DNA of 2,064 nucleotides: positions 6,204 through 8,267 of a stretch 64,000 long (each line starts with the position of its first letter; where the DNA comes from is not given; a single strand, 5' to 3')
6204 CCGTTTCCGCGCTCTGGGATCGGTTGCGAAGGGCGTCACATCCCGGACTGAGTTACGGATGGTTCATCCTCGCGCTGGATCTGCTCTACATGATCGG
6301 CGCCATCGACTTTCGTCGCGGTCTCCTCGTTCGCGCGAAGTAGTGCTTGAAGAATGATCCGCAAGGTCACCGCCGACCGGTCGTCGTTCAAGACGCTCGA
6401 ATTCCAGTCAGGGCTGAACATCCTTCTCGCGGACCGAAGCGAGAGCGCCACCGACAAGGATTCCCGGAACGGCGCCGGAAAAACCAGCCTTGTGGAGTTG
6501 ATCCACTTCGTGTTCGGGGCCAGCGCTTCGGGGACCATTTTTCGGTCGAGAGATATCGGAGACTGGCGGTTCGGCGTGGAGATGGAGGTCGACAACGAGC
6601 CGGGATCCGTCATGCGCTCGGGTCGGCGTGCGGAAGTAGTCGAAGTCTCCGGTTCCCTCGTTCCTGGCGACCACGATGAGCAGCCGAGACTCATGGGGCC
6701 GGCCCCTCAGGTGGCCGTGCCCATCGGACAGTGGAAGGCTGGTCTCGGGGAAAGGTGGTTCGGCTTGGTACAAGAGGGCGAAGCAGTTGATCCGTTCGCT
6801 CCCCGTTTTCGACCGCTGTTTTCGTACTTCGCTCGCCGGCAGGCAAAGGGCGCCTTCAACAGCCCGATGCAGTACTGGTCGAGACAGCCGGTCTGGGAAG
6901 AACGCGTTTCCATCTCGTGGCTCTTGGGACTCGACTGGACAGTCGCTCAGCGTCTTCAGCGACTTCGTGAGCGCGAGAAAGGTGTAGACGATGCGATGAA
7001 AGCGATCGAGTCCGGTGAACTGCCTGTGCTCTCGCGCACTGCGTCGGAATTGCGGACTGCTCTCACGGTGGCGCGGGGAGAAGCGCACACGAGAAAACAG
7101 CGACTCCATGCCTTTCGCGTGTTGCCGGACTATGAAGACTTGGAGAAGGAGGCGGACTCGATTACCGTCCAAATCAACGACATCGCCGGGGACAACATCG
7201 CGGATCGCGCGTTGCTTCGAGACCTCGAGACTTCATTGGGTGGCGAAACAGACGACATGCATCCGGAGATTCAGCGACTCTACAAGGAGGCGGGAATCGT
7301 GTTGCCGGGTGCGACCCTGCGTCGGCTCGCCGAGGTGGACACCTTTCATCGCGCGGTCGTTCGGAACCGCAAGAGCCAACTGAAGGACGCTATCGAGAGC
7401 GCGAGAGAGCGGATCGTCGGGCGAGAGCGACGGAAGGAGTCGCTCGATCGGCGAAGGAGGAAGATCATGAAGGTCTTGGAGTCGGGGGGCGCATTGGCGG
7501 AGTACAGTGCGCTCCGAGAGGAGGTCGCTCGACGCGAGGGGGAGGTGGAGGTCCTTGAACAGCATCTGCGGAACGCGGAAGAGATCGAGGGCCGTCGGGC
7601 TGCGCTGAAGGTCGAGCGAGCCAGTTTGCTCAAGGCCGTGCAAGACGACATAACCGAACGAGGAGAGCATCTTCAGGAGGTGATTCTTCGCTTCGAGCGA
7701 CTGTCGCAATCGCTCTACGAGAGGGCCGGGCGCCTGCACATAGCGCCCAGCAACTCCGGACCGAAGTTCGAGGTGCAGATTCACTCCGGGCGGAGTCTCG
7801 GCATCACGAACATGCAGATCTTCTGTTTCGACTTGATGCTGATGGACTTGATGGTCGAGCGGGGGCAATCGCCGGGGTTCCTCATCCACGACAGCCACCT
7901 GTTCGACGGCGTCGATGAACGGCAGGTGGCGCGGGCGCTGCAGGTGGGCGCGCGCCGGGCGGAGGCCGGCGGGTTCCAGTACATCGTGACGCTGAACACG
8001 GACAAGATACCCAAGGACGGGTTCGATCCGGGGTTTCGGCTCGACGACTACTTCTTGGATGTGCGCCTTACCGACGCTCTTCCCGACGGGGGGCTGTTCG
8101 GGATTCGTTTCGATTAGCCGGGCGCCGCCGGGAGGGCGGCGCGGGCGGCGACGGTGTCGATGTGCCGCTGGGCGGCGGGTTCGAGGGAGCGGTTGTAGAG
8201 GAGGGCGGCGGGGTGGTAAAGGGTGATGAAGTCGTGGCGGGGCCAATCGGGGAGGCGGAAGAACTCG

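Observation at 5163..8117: Lamassu/ABC-3C-like three-gene cassette in a lower-GC islet between rnhB and the uracil-DNA glycosylase gene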

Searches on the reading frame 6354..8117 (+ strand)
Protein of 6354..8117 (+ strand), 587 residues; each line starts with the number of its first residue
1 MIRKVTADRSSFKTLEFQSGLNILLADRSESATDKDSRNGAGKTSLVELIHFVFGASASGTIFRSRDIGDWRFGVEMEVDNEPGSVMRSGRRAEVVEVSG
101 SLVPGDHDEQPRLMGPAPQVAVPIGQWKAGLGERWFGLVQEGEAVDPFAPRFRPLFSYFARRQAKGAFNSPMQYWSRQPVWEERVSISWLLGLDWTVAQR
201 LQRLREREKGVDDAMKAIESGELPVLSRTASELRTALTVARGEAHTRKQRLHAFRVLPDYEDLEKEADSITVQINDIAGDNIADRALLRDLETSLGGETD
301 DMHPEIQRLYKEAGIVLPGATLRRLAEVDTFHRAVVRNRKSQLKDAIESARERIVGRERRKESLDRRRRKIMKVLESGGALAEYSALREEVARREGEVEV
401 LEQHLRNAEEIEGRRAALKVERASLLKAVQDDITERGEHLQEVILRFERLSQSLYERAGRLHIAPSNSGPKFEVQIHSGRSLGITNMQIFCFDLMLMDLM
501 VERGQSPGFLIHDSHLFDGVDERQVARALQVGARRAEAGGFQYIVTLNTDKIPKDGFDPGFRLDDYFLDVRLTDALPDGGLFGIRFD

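Call 3: search_protein_families(library=pfam, proteins=[window:6354-8117:+], max_evalue=1)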
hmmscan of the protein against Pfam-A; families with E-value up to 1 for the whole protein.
window:6354-8117:+ (587 aa): 6 families
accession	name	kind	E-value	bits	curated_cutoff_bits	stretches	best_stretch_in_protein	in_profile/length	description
PF10088.15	DUF2326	-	1.6e-40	138.5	28.7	1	450-586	1-141/141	Uncharacterised protein conserved in bacteria (DUF2326)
PF20275.3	CTD10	-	4.4e-10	40.7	28.1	1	288-405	3-127/134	C-terminal domain 10 of the ABC-three component (ABC-3C) systems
PF13476.12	AAA_23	-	0.00084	20.5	27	1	14-76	14-68/201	AAA domain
PF02463.25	SMC_N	-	0.022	14.6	40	1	38-67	32-60/220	RecF/RecN/SMC N terminal domain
PF13304.12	AAA_21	-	0.087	13.3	27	1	38-77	7-51/304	AAA domain, putative AbiEii toxin, Type IV TA system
PF14257.11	DUF4349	-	0.21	11.3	27.7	1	353-407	86-140/213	Domain of unknown function (DUF4349)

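Call 4: search_protein_families(library=ncbifam, proteins=[window:6354-8117:+], max_evalue=1)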
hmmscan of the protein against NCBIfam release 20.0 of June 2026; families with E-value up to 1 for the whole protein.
window:6354-8117:+ (587 aa): 3 families
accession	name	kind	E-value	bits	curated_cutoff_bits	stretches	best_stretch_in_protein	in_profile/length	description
NF045780.1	TrlF_fam_ATP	equivalog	0.0094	14.7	350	1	257-454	508-695/944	TrlF family AAA-like ATPase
NF001260.0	PRK00226.1-1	equivalog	0.18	11.4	234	1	359-417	27-83/160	transcription elongation factor GreA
NF045487.1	ASRP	equivalog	0.26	9.8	300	0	335-455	359-488/593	archaea-specific SMC-related protein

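Call 5: search_protein_families(library=padloc, proteins=[window:6354-8117:+], max_evalue=1)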
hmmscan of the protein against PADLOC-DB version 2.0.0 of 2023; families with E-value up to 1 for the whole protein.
window:6354-8117:+ (587 aa): 8 families
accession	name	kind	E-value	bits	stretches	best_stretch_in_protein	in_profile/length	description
PDLC04774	PDC-M68B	-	2.7e-158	526.2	1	1-586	1-581/581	-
PDLC03859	LmuB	-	1.4e-09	35.8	1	12-453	15-450/611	-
PDLC03863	LmuB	-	3e-09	34.1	2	336-553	353-582/610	-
PDLC03860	LmuB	-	1.4e-06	25.2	2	38-103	34-97/565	-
PDLC04135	mad3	-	0.0001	20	1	39-58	31-50/374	mads_3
PDLC03864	LmuB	-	0.0013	15.3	2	337-445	417-518/657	-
PDLC03867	LmuB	-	0.028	10.9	1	5-89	9-84/605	-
PDLC03862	LmuB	-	0.089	9.1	0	336-442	372-479/643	-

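Call 17: find_related_loci(query=window:6354-8117:+, collection=genome_contigs, flank=6000)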
Query window:6354-8117:+ (587 aa) in genome_contigs; peptide patterns used: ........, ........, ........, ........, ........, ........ (x = any residue, [..] = any of these).
437 stretches matched a pattern; 333 encode a relative of the query (tblastn E <= 1e-3); the best 80 are kept; 80 distinct loci.
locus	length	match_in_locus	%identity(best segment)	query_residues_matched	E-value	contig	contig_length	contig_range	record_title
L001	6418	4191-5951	58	1-587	0e+0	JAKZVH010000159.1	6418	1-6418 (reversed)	MAG: Gammaproteobacteria bacterium isolate Langseth_MAG_00106 Langseth_MAG_00106_000000000159, whole genome shotgun sequ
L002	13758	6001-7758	51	1-587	0e+0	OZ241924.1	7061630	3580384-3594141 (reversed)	MAG: Bryobacterales bacterium isolate ec3cd7dd-fe08-42ca-8104-b6e80085a40d genome assembly, chromosome: 1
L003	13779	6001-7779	52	1-587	0e+0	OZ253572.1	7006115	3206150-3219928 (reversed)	MAG: Spirochaetia bacterium isolate 72bb51b6-cb5f-447a-8604-6b23f49a98cc genome assembly, chromosome: 1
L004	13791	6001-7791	50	1-587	0e+0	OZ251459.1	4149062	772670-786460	MAG: uncultured Candidatus Binatia bacterium isolate da1d9dc7-a60c-4903-b102-0a77710175cf genome assembly, chromosome: 1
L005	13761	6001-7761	51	1-587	0e+0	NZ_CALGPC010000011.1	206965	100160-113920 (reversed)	MAG: uncultured Ferrovibrio sp. isolate SRR4028141_bin.89_CONCOCT_v1.1_MAG ERZ858510.75, whole genome shotgun sequence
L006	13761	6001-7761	50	1-587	0e+0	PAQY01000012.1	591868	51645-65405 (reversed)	MAG: Rhodospirillaceae bacterium isolate SP123 110497, whole genome shotgun sequence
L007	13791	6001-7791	50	1-587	0e+0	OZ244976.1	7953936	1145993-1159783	MAG: Vicinamibacterales bacterium isolate 759df215-7f35-4b58-97f0-56a84cd7420d genome assembly, chromosome: 2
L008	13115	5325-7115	50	1-587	0e+0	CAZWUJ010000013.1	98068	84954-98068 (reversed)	MAG TPA_asm: uncultured Vicinamibacteraceae bacterium isolate SRP109090_co1_49 genome assembly, contig: NODE_207_length_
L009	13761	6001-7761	51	1-587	0e+0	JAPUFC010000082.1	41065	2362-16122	MAG: Mesorhizobium sp. isolate labscale reactor_MAG41 NODE_700_length_41065_cov_13.277493, whole genome shotgun sequence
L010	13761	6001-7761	50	1-587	0e+0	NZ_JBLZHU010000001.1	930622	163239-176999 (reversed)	Hwanghaeella sp. 1Z406 NODE_1_length_930622_cov_44.599540, whole genome shotgun sequence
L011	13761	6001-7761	51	1-587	0e+0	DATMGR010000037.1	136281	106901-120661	MAG TPA_asm: Kaistia sp. isolate SMAG_U13494 k141_95354, whole genome shotgun sequence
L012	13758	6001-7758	49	1-587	0e+0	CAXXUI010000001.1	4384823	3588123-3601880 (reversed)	MAG: Bryobacterales bacterium isolate 5942d0b9-d8fa-4bd4-b693-3c76deb92a13 genome assembly, contig: contig_1, whole geno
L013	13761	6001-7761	50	1-587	1e-180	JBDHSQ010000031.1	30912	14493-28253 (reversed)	MAG: Paracoccaceae bacterium isolate AS-MICRO-3CA.127 NODE_5847_length_30912_cov_9.142314, whole genome shotgun sequence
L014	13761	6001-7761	51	1-587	6e-180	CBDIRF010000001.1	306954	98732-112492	MAG: Devosiaceae bacterium isolate CRY1-m2-bin18 genome assembly, contig: CRY1-CANU-74, whole genome shotgun sequence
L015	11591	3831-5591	51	1-587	7e-180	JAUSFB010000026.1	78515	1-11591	MAG: Phaeospirillum sp. isolate E14_maxbin.268 E14_k141_1443840, whole genome shotgun sequence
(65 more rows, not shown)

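Call 29: search_solved_structures(query=window:6354-8117:+, max_evalue=1, show_alignments=2)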
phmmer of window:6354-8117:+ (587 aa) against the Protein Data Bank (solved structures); distinct sequences matched with E-value up to 1: 0.

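Call 33: search_solved_structures(query=A3, max_evalue=1, show_alignments=3)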
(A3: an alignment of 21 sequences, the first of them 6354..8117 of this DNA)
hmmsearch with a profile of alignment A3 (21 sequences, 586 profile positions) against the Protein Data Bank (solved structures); distinct sequences matched with E-value up to 1: 1.
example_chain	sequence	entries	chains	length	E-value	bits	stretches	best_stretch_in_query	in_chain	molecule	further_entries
36qu_a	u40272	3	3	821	0.24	13.1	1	84-179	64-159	V-type proton ATPase subunit a3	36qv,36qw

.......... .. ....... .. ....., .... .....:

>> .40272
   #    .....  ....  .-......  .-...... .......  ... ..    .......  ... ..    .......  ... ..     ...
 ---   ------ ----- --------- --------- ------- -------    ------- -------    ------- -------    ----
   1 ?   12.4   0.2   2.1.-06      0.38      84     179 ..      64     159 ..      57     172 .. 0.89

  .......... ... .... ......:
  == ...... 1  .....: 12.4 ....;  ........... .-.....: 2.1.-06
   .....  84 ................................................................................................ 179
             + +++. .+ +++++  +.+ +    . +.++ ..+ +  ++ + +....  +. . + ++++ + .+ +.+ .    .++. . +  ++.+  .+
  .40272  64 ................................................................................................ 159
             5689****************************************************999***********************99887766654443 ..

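Call 34: search_protein_families(library=phrogs, proteins=[window:6354-8117:+], max_evalue=0.1)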
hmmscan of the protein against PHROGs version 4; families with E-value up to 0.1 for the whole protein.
window:6354-8117:+ (587 aa): 2 families
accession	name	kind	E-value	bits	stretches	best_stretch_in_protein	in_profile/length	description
phrog_5467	-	unknown function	1.2e-38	134.4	2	150-553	126-517/552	-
phrog_77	-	DNA, RNA and nucleotide metabolism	0.064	12.7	0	337-436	650-764/967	SbcC-like subunit of palindrome specific endonuclease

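Call 37: find_homologous_proteins(query=window:6354-8117:+, max_evalue=1e-10)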
Query window:6354-8117:+ (587 aa): 1434 proteins with E <= 1e-10 among 8000 candidates; the best 120 are listed.
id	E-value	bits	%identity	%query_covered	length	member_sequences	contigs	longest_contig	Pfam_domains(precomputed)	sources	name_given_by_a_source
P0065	0.0e+0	1180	92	100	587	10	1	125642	PF10088.16,PF20275.4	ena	-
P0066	5.1e-229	780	63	100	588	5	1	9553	PF10088.16,PF20275.4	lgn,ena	-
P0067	1.5e-228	778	64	100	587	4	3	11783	PF10088.16,PF20275.4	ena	-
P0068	1.7e-226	771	62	100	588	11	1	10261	PF10088.16,PF20275.4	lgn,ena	-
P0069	7.2e-223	759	62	100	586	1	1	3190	PF10088.16,PF20275.4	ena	-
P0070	5.4e-222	756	62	100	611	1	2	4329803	PF10088.16,PF20275.4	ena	-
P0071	2.5e-214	731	60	100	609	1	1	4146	PF10088.16,PF20275.4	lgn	-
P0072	1.9e-213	728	61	100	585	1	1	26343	PF10088.16,PF20275.4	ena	-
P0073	6.7e-213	726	60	100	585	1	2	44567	PF10088.16,PF20275.4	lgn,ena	-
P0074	2.4e-212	725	61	100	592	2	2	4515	PF10088.16,PF20275.4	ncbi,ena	-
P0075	7.6e-211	720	58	100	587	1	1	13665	PF10088.16,PF20275.4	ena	-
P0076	9.0e-211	719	60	100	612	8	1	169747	PF10088.16,PF20275.4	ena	-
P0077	1.5e-208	712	58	100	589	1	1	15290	PF10088.16,PF20275.4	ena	-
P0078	1.4e-207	709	57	100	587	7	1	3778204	PF10088.16,PF20275.4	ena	-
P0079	4.1e-207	707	58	100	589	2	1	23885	PF10088.16,PF20275.4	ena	-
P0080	2.3e-205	702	58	100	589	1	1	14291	PF10088.16,PF20275.4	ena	-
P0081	4.7e-205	700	58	100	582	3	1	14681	PF10088.16,PF20275.4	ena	-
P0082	1.5e-204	699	56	100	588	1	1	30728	PF10088.16,PF20275.4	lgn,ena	-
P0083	2.5e-204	698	57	100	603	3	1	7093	PF10088.16,PF20275.4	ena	-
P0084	4.8e-204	697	60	97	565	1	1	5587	PF10088.16,PF20275.4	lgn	-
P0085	1.9e-203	695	59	100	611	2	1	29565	PF10088.16,PF20275.4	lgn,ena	-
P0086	4.6e-203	694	57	100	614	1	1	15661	PF10088.16,PF20275.4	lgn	-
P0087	1.4e-202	692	57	100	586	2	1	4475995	PF10088.16,PF20275.4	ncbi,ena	-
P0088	3.4e-202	691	58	100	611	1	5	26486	PF10088.16,PF20275.4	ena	-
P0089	2.9e-199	681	57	100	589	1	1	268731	PF10088.16,PF20275.4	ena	-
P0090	1.1e-195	670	56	100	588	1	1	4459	PF10088.16,PF20275.4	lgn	-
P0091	2.7e-192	658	55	100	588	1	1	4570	PF10088.16,PF20275.4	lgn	-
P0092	5.0e-185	634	53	100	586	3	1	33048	PF10088.16,PF20275.4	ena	-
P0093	1.5e-183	630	51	100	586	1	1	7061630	PF10088.16,PF20275.4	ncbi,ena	-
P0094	2.8e-182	625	51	100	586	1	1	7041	PF10088.16,PF20275.4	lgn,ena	-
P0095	1.6e-181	623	52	100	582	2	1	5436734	PF10088.16,PF20275.4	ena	-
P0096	2.2e-181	622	51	100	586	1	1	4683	PF10088.16,PF20275.4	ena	-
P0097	8.0e-181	620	52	100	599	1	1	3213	PF10088.16,PF20275.4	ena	-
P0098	3.6e-180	618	52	100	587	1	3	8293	PF10088.16,PF20275.4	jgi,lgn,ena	-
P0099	5.2e-180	618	51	100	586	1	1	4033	PF10088.16,PF20275.4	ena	-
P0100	1.1e-179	617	51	100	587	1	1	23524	PF10088.16,PF20275.4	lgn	-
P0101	1.6e-179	616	51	100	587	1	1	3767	PF10088.16,PF20275.4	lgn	-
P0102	2.2e-179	616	51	100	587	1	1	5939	PF10088.16,PF20275.4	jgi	jgi:uncharacterized protein YydD (DUF2326 family)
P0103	2.8e-179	615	51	100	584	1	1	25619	PF10088.16,PF20275.4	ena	-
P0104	4.2e-179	615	51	100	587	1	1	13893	PF10088.16,PF20275.4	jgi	-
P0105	5.0e-179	615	51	100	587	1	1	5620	PF10088.16,PF20275.4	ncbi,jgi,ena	jgi:uncharacterized protein YydD (DUF2326 family)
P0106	6.4e-179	614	52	100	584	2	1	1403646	PF10088.16,PF20275.4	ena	-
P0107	1.0e-178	614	50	100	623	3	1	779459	PF10088.16,PF20275.4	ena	-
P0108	1.0e-178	614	51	100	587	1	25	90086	PF10088.16,PF20275.4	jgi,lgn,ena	jgi:uncharacterized protein YydD (DUF2326 family)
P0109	1.3e-178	613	51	100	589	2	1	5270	PF10088.16,PF20275.4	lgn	-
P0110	2.4e-178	612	51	100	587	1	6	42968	PF10088.16,PF20275.4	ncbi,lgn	ncbi:MAG: ABC-three component system protein [Rhizobiaceae bacterium]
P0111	2.8e-178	612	51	100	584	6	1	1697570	PF10088.16,PF20275.4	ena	-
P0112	5.9e-178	611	51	100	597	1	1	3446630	PF10088.16,PF20275.4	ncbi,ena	-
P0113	8.2e-178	611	51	100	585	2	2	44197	PF10088.16,PF20275.4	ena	-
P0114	8.3e-178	611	51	100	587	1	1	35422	PF10088.16,PF20275.4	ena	-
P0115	1.1e-177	610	51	100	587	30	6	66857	PF10088.16,PF20275.4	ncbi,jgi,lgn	jgi:uncharacterized protein YydD (DUF2326 family)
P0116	1.6e-177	610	51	100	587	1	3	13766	PF10088.16,PF20275.4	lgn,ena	-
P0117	1.6e-177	610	51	100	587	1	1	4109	PF10088.16,PF20275.4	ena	-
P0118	1.9e-177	609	51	100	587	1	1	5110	PF10088.16,PF20275.4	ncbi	-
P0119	1.9e-177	609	51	100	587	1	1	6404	PF10088.16,PF20275.4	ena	-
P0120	2.1e-177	609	52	100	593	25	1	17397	PF10088.16,PF20275.4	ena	-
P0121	3.5e-177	608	51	100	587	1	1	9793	PF10088.16,PF20275.4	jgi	jgi:uncharacterized protein YydD (DUF2326 family)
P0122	4.9e-177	608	51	100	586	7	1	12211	PF10088.16,PF20275.4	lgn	-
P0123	5.9e-177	608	51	100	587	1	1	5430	PF10088.16,PF20275.4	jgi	-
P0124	6.0e-177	608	51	100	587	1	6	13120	PF10088.16,PF20275.4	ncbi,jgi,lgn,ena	jgi:uncharacterized protein YydD (DUF2326 family)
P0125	6.7e-177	608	51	100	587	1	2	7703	PF10088.16,PF20275.4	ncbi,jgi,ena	jgi:uncharacterized protein YydD (DUF2326 family)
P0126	6.8e-177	608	51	100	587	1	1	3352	PF10088.16,PF20275.4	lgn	-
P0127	7.1e-177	607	51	100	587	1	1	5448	PF10088.16,PF20275.4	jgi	jgi:uncharacterized protein YydD (DUF2326 family)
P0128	7.3e-177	607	50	100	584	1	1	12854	PF10088.16,PF20275.4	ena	-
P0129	8.3e-177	607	51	100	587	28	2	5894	PF10088.16,PF20275.4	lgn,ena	-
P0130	9.4e-177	607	51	100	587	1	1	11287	PF10088.16,PF20275.4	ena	-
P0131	1.2e-176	607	50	100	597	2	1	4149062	PF10088.16,PF20275.4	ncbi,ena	-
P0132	1.5e-176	606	51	100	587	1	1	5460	PF10088.16,PF20275.4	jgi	jgi:uncharacterized protein YydD (DUF2326 family)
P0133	1.5e-176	606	51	100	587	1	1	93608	PF10088.16,PF20275.4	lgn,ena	-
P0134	1.7e-176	606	51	100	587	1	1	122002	PF10088.16,PF20275.4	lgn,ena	-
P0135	1.7e-176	606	51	100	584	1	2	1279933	PF10088.16,PF20275.4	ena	-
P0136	1.9e-176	606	51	100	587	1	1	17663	PF10088.16,PF20275.4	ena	-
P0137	2.4e-176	606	50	100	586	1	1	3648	PF10088.16,PF20275.4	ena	-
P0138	3.0e-176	605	50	100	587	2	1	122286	PF10088.16,PF20275.4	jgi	jgi:uncharacterized protein YydD (DUF2326 family)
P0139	3.1e-176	605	50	100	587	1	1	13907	PF10088.16,PF20275.4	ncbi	-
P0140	4.2e-176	605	50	100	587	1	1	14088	PF10088.16,PF20275.4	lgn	-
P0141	5.2e-176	605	51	100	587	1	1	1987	PF10088.16,PF20275.4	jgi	jgi:uncharacterized protein YydD (DUF2326 family)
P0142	6.9e-176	604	51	100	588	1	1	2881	PF10088.16,PF20275.4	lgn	-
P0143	9.1e-176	604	51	100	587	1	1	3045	PF10088.16,PF20275.4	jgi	jgi:uncharacterized protein YydD (DUF2326 family)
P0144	1.3e-175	603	51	100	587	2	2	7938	PF10088.16,PF20275.4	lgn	-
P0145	1.4e-175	603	50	100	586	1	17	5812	PF10088.16,PF20275.4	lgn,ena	-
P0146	1.4e-175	603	51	100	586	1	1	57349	PF10088.16,PF20275.4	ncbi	-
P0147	1.7e-175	603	49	100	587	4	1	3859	PF10088.16,PF20275.4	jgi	jgi:uncharacterized protein YydD (DUF2326 family)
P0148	1.8e-175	603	50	100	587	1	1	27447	PF10088.16,PF20275.4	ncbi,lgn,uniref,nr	ncbi:MAG: DUF2326 domain-containing protein [Mesorhizobium sp.]|uniref:ABC-three component system pr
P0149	1.9e-175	603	51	100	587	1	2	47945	PF10088.16,PF20275.4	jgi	jgi:uncharacterized protein YydD (DUF2326 family)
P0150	2.0e-175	603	50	100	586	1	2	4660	PF10088.16,PF20275.4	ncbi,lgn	-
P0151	2.6e-175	602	50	100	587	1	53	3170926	PF10088.16,PF20275.4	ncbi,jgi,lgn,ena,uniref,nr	ncbi:hypothetical protein DEVEQU_01775 [Devosia equisanguinis]|jgi:uncharacterized protein YydD (DUF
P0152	2.6e-175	602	50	100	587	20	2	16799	PF10088.16,PF20275.4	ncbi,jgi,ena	jgi:uncharacterized protein YydD (DUF2326 family)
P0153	2.9e-175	602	50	100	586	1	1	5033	PF10088.16,PF20275.4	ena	-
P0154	3.0e-175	602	51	100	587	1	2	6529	PF10088.16,PF20275.4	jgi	jgi:uncharacterized protein YydD (DUF2326 family)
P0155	3.4e-175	602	51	100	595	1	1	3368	PF10088.16,PF20275.4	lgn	-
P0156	3.6e-175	602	50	100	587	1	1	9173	PF10088.16,PF20275.4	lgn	-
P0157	4.8e-175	601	51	100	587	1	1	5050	PF10088.16,PF20275.4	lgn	-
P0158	5.2e-175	601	49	100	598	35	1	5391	PF10088.16,PF20275.4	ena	-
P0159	5.3e-175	601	51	100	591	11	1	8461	PF10088.16,PF20275.4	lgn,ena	-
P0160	6.1e-175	601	52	100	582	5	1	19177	PF10088.16,PF20275.4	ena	-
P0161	6.4e-175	601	51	100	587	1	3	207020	PF10088.16,PF20275.4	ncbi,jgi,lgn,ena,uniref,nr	ncbi:ABC-three component system protein [uncultured Ferrovibrio sp.]|jgi:Uncharacterized protein con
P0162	7.0e-175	601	51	100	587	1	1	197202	PF10088.16,PF20275.4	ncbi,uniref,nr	ncbi:ABC-three component system protein [Brucella pseudintermedia]|uniref:ABC-three component system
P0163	7.2e-175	601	50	100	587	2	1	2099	PF10088.16,PF20275.4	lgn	-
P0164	7.9e-175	601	50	100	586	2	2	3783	PF10088.16,PF20275.4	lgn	-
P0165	8.8e-175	601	50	100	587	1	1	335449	PF10088.16,PF20275.4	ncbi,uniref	ncbi:ABC-three component system protein [Mesorhizobium calcicola]|uniref:ABC-three component system 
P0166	9.6e-175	600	51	100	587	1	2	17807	PF10088.16,PF20275.4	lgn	-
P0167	9.8e-175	600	50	100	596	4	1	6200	PF10088.16,PF20275.4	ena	-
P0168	1.1e-174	600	50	100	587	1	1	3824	PF10088.16,PF20275.4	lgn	-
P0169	1.1e-174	600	51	100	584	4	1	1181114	PF10088.16,PF20275.4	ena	-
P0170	1.1e-174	600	51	100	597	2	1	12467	PF10088.16,PF20275.4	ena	-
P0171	1.1e-174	600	50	100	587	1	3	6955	PF10088.16,PF20275.4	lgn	-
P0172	1.1e-174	600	49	100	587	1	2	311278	PF10088.16,PF20275.4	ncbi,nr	ncbi:UNVERIFIED_ORG: uncharacterized protein YydD (DUF2326 family) [Rhizobium nepotum]|nr:uncharacte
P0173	1.2e-174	600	49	100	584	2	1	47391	PF10088.16,PF20275.4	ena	-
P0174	1.3e-174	600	50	100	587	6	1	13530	PF10088.16,PF20275.4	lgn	-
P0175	1.3e-174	600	50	100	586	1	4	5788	PF10088.16,PF20275.4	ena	-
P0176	1.4e-174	600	51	100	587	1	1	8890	PF10088.16,PF20275.4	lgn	-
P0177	1.6e-174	600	50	100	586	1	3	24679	PF10088.16,PF20275.4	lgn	-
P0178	1.6e-174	600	50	100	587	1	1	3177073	PF10088.16,PF20275.4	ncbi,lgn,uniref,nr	ncbi:ABC-three component system protein [Paradevosia shaoguanensis]|uniref:DUF2326 domain-containing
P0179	1.6e-174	600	50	100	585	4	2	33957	PF10088.16,PF20275.4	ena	-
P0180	1.7e-174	600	50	100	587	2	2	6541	PF10088.16,PF20275.4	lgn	-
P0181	1.7e-174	600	49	100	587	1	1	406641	PF10088.16,PF20275.4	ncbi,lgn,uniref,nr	ncbi:ABC-three component system protein [Prosthecomicrobium pneumaticum]|uniref:Uncharacterized prot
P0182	1.8e-174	600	51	100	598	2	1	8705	PF10088.16,PF20275.4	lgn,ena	-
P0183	1.9e-174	599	50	100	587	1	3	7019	PF10088.16,PF20275.4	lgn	-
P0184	1.9e-174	599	50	100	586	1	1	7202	PF10088.16,PF20275.4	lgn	-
